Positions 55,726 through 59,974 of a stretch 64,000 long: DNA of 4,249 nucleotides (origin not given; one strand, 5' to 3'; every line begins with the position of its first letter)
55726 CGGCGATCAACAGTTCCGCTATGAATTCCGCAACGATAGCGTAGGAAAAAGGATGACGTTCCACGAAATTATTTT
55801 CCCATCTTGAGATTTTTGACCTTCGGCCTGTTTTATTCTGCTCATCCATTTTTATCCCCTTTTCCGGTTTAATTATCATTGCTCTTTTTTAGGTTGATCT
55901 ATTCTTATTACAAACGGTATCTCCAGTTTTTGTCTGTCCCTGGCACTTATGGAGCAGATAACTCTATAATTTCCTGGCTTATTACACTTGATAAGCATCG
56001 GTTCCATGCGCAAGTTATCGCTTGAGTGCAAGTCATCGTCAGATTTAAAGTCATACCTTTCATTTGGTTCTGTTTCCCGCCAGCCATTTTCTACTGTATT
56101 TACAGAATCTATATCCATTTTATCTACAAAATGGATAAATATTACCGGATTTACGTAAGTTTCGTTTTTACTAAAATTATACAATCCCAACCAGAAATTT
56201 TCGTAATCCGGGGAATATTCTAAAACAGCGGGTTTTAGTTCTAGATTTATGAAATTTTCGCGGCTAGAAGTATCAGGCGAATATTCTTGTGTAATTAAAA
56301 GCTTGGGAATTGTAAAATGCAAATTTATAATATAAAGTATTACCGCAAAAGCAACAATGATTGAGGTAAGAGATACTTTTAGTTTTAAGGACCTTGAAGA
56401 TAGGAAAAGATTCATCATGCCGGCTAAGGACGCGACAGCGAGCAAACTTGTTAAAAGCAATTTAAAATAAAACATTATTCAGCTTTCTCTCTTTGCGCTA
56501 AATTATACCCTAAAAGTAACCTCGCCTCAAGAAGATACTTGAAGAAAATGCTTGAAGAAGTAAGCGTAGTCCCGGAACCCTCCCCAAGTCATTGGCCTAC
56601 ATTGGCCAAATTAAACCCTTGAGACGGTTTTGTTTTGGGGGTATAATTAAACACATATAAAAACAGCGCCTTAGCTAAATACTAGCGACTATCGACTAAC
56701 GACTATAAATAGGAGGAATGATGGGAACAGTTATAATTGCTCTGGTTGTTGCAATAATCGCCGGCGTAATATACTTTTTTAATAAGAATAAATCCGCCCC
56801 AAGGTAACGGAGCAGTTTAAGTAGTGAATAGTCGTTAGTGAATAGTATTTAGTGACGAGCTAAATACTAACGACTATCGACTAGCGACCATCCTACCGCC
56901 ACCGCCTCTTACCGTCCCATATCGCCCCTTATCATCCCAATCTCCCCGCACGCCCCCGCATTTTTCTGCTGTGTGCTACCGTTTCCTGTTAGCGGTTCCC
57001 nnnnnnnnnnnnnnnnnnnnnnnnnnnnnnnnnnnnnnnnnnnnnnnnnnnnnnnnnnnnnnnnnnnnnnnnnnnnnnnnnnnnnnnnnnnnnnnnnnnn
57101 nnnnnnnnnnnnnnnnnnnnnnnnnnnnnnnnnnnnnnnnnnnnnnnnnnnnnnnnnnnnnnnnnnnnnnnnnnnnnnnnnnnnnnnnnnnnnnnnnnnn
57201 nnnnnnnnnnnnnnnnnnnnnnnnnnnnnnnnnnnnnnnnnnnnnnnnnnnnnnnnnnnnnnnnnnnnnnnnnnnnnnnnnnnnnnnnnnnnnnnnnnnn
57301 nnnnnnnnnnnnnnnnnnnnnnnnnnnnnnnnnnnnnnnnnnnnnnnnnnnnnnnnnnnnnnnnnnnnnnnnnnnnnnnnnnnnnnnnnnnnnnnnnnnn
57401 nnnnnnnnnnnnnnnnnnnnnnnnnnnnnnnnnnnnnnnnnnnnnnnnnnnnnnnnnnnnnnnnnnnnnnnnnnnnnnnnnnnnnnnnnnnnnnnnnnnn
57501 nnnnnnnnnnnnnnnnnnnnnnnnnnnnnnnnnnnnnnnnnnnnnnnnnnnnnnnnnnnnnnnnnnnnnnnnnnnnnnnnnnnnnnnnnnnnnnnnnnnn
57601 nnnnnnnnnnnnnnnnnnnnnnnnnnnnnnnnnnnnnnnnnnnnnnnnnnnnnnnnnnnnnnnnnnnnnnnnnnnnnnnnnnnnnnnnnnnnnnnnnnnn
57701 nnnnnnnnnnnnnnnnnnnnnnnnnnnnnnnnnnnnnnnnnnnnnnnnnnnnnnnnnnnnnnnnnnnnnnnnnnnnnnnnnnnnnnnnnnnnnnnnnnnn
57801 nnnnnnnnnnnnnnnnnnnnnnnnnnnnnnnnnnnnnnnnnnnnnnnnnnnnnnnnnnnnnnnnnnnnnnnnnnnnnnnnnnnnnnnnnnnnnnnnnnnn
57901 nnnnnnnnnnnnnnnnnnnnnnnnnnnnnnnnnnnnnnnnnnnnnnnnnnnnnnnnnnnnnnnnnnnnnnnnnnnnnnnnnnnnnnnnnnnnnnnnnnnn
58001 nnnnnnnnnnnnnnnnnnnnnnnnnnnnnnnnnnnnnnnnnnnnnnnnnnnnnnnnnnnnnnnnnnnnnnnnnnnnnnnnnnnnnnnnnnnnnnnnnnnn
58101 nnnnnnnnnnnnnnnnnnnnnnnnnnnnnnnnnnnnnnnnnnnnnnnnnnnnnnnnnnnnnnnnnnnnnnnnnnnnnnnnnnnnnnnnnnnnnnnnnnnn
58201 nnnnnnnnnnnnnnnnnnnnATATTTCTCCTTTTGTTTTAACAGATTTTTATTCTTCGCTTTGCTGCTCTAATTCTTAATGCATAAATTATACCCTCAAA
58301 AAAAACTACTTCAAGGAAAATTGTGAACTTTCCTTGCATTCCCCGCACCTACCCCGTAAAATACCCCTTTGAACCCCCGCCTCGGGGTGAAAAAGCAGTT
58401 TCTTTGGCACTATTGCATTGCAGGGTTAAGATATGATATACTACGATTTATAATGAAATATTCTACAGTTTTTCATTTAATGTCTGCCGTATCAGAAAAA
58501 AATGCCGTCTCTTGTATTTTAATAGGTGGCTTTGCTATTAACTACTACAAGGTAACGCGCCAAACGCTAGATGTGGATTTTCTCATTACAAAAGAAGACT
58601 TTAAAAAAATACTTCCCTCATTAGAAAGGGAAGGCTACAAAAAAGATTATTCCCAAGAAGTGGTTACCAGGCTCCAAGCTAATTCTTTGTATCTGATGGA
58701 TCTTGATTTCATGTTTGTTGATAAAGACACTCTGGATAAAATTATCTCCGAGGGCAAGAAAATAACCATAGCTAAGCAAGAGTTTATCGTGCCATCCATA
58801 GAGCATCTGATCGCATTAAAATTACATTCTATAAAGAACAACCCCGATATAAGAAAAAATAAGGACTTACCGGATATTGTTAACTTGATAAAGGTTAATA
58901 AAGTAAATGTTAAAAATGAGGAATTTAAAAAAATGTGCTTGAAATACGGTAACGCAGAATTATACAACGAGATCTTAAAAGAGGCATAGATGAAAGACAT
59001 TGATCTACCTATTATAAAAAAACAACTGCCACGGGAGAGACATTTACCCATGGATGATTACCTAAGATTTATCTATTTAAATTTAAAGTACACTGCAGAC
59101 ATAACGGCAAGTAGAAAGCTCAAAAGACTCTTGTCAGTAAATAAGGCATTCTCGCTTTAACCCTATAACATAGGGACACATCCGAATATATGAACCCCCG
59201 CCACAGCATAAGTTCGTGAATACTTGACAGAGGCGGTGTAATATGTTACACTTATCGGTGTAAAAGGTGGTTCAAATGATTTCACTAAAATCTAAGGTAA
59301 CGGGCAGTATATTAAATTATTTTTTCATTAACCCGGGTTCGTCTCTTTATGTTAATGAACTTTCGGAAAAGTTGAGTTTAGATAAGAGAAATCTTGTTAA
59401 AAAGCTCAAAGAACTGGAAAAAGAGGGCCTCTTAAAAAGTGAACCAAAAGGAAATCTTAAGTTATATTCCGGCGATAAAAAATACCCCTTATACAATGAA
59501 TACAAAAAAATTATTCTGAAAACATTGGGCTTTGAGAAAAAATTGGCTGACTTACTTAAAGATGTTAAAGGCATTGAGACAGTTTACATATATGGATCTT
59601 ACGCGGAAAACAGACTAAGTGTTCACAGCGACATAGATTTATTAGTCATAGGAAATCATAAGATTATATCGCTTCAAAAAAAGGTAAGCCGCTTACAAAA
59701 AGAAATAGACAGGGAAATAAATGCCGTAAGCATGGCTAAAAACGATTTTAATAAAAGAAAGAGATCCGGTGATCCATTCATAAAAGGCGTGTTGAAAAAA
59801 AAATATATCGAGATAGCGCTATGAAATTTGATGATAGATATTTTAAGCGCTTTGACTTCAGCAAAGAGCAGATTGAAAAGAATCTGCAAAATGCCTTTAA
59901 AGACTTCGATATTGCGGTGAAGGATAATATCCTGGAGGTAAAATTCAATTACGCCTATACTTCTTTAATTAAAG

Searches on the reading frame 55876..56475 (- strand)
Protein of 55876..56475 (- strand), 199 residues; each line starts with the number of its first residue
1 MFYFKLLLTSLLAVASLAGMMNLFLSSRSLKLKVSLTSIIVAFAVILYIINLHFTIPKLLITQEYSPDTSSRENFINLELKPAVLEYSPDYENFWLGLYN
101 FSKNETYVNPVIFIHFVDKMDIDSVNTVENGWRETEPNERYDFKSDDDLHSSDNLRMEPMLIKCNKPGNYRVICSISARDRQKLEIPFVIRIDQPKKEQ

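Call 14: search_protein_families(library=pfam, proteins=[window:55876-56475:-], max_evalue=0.01)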
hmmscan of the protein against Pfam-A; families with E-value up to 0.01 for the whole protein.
window:55876-56475:- (199 aa): 0 families

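Call 16: search_protein_families(library=ncbifam, proteins=[window:55876-56475:-], max_evalue=10)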
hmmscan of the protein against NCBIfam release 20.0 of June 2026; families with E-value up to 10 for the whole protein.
window:55876-56475:- (199 aa): 0 families

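Call 65: find_homologous_proteins(query=window:55876-56475:-, max_evalue=0.001)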
Query window:55876-56475:- (199 aa): 6 proteins with E <= 0.001 among 263 candidates.
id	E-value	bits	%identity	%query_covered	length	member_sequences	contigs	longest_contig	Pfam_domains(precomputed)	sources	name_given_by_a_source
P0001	1.9e-121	421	94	100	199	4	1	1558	-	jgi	-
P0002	4.5e-112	390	86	100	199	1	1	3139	-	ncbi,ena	-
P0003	2.0e-110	385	87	100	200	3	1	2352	-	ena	-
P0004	1.9e-99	349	77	99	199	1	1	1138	-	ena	-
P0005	8.0e-89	314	72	98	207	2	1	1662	-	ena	-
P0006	1.8e-78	281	65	98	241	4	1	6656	-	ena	-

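Call 66: find_encoding_contigs(protein=P0001, flank=3000, max_places=3)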
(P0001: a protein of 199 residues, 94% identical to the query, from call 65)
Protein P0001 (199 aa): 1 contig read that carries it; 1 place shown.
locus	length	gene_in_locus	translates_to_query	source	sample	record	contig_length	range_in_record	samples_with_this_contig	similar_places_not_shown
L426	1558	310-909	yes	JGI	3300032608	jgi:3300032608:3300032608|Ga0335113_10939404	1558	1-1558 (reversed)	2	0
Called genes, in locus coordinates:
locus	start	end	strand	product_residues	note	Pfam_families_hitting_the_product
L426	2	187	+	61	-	?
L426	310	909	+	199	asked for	-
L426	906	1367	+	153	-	-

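Call 67: find_encoding_contigs(protein=P0002, flank=3000, max_places=3)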
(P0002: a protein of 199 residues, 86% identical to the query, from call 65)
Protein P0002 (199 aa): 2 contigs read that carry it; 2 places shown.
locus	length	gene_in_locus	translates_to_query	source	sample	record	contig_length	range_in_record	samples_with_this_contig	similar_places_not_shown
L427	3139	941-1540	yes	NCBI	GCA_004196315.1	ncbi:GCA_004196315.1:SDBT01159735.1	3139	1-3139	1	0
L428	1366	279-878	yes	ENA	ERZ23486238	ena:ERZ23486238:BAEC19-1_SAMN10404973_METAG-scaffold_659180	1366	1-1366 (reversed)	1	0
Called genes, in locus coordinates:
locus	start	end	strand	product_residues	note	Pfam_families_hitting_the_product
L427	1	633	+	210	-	?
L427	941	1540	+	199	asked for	-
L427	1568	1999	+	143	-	-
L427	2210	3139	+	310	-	?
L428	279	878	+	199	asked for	-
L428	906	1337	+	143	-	-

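Call 68: find_encoding_contigs(protein=P0003, flank=3000, max_places=3)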
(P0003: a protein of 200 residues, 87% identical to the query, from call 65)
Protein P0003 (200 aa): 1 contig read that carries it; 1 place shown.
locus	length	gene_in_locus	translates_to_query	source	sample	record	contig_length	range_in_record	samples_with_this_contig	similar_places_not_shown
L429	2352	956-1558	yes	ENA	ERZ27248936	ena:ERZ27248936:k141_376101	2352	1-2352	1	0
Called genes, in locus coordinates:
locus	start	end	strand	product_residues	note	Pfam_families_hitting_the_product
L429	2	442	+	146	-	?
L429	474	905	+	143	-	-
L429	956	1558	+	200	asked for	-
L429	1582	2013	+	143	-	-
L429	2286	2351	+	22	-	?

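Call 69: find_encoding_contigs(protein=P0006, flank=4000, max_places=3)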
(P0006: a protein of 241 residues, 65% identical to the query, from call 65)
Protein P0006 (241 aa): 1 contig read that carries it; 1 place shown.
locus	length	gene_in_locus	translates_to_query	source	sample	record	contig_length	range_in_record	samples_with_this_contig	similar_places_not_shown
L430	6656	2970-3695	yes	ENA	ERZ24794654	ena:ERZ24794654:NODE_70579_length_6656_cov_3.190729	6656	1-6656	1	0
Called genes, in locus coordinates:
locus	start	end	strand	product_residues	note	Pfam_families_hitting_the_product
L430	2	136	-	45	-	?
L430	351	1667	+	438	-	PF04015:DUF362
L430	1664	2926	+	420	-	PF04055:Radical_SAM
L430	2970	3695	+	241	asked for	-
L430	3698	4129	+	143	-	-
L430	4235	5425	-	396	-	PF00117:GATase (weak)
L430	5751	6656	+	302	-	?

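Call 77: find_encoding_contigs(protein=P0004, flank=3000, max_places=3)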
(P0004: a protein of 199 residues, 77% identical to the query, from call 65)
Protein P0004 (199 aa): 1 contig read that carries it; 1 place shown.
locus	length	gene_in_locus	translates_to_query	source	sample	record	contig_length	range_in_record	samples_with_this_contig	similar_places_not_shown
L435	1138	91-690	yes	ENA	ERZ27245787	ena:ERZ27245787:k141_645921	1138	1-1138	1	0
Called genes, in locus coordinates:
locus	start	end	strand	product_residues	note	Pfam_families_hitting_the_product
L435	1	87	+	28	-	?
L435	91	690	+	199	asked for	-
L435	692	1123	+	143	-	-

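Call 78: find_encoding_contigs(protein=P0005, flank=3000, max_places=3)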
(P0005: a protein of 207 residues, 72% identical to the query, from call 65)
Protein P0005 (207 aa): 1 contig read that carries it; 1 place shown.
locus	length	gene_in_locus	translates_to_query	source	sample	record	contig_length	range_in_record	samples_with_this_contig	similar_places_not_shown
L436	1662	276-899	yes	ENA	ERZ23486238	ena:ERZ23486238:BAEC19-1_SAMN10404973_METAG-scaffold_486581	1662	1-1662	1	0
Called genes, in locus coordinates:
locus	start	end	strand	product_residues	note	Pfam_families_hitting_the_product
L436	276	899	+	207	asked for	-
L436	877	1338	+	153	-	-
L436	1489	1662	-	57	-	?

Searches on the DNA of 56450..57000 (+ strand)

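Call 10: search_rna_families(source=window, start=56450, end=57000, threshold=evalue, max_evalue=10)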
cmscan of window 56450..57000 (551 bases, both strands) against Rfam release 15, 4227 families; matches with E-value up to 10: 2.
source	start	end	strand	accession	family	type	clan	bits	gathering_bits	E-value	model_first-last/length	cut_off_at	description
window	56828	56891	+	RF03607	mir-9447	Gene; miRNA;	-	18.5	67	0.77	1-68/68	no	mir-9447 microRNA precursor family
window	56465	56510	+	RF02181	ST7-AS2_1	Gene; lncRNA;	-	14.8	80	1.9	27-72/72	no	ST7 antisense RNA 2 conserved region 1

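Call 13: search_dna_similar(query=window:56480-56980:+, collection=plasmids, mode=distant)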
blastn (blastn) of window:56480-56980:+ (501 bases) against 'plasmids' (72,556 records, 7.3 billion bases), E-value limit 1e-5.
No match.

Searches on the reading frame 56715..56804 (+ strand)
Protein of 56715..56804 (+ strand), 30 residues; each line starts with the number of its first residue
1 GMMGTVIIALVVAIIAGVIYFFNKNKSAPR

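Call 16: search_protein_families(library=ncbifam, proteins=[window:56718-56804:+], max_evalue=10)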
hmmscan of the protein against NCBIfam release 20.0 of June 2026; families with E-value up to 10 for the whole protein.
seq(29 aa): 9 families
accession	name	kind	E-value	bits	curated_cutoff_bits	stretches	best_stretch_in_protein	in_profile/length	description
NF041600.1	cyt_ox_CcoM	equivalog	0.0008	19.8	40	1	2-24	9-31/34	cytochrome c oxidase subunit CcoM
NF041554.1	SA1362_fam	subfamily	0.0047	17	42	1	4-26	31-53/70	SA1362 family protein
NF010228.0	PRK13682.1-3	equivalog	0.013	15.5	71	1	1-20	1-20/57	hypothetical protein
NF045534.1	small_EYxxD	equivalog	0.033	13.9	29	1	6-24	11-29/37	EYxxD motif small membrane protein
TIGR03024.1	arch_PEF_CTERM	domain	0.069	13.4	23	1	6-25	6-25/25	PEF-CTERM sorting domain-containing protein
NF033632.1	SLATT_4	domain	0.085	12.7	55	1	4-27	60-83/154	SLATT domain-containing protein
NF051431.1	Rv0361_Cterm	subfamily_domain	0.18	12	37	1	3-26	8-31/140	Rv0361 family membrane protein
NF011343.0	PRK14760.1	equivalog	0.92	9.5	54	1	4-15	4-15/24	protein YoaJ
TIGR03053.1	PS_I_psaM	equivalog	2.1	7.9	22.85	1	5-17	6-18/29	photosystem I reaction center subunit XII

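Call 17: search_protein_families(library=pfam, proteins=[window:56718-56804:+], max_evalue=10)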
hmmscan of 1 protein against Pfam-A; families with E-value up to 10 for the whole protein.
seq(29 aa): 7 families
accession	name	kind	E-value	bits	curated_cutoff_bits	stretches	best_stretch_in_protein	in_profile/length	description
PF19084.5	DUF5775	-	0.011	16.5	28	1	5-25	10-29/81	Family of unknown function (DUF5775)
PF17870.6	Insulin_TMD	-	0.025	15.1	33.4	1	2-25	19-42/47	Insulin receptor trans-membrane segment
PF12669.12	FeoB_associated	-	0.031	15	27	1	3-25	1-24/44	FeoB-associated Cys-rich membrane protein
PF11118.13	DUF2627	-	0.057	14.4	22.4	1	2-25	44-67/76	Protein of unknown function (DUF2627)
PF07465.18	PsaM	-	0.059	13.6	21.1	1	5-17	6-18/29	Photosystem I protein M (PsaM)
PF00746.26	Gram_pos_anchor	-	0.11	13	20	1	3-25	19-41/43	LPXTG cell wall anchor motif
PF14055.11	NVEALA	-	0.11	12.6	27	1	5-26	6-27/62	NVEALA protein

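Call 40: search_protein_representatives(protein=window:56715-56804:+)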
Query: 30 residues. Proteins with E-value up to 0.001 (for the whole library): 0; up to 1e-10: 0; up to 1e-30: 0. The best 0 are listed.

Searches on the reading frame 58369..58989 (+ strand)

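Call 14: search_protein_families(library=pfam, proteins=[window:58369-58989:+], max_evalue=0.01)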
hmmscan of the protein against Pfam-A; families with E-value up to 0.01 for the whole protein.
window:58369-58989:+ (206 aa): 5 families
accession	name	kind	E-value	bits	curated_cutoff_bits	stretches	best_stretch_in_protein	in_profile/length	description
PF08843.17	AbiEii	-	3.6e-08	34.1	22.5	1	43-195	9-191/238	Nucleotidyl transferase AbiEii toxin, Type IV TA system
PF19502.5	DUF6036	-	2.3e-07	31.2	23.6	1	33-200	5-150/164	Nucleotidyltransferase of unknown function (DUF6036)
PF14907.12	NTP_transf_5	-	2.6e-07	30.9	31.2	1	63-195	91-233/249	Uncharacterised nucleotidyltransferase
PF09970.15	DUF2204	-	8.1e-05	22.8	20.3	1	43-196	13-170/181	Nucleotidyl transferase of unknown function (DUF2204)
PF10706.15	Aminoglyc_resit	-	0.00014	22.5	21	1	39-125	6-95/149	Aminoglycoside-2''-adenylyltransferase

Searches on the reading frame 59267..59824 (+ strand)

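Call 14: search_protein_families(library=pfam, proteins=[window:59267-59824:+], max_evalue=0.01)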
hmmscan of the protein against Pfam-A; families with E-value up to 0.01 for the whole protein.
window:59267-59824:+ (185 aa): 7 families
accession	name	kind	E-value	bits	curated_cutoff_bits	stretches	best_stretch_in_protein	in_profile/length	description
PF18765.7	Polbeta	-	2.1e-10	41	26.9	1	91-154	1-67/93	Polymerase beta, Nucleotidyltransferase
PF01909.29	NTP_transf_2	-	2e-07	31.7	21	1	92-157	3-75/93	Nucleotidyltransferase domain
PF01047.28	MarR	-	0.00028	21.1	24.6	1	27-60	18-51/59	MarR family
PF22600.2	MTPAP-like_central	-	0.00036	21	27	1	89-153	25-89/139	Poly(A) RNA polymerase, mitochondrial-like, central palm domain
PF12802.13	MarR_2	-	0.0011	19.5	27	1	20-60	15-54/61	MarR family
PF12840.13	HTH_20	-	0.0024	18.2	27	1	14-58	8-50/51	Helix-turn-helix domain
PF02082.26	Rrf2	-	0.0067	17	30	0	14-60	10-57/132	Iron-dependent Transcriptional regulator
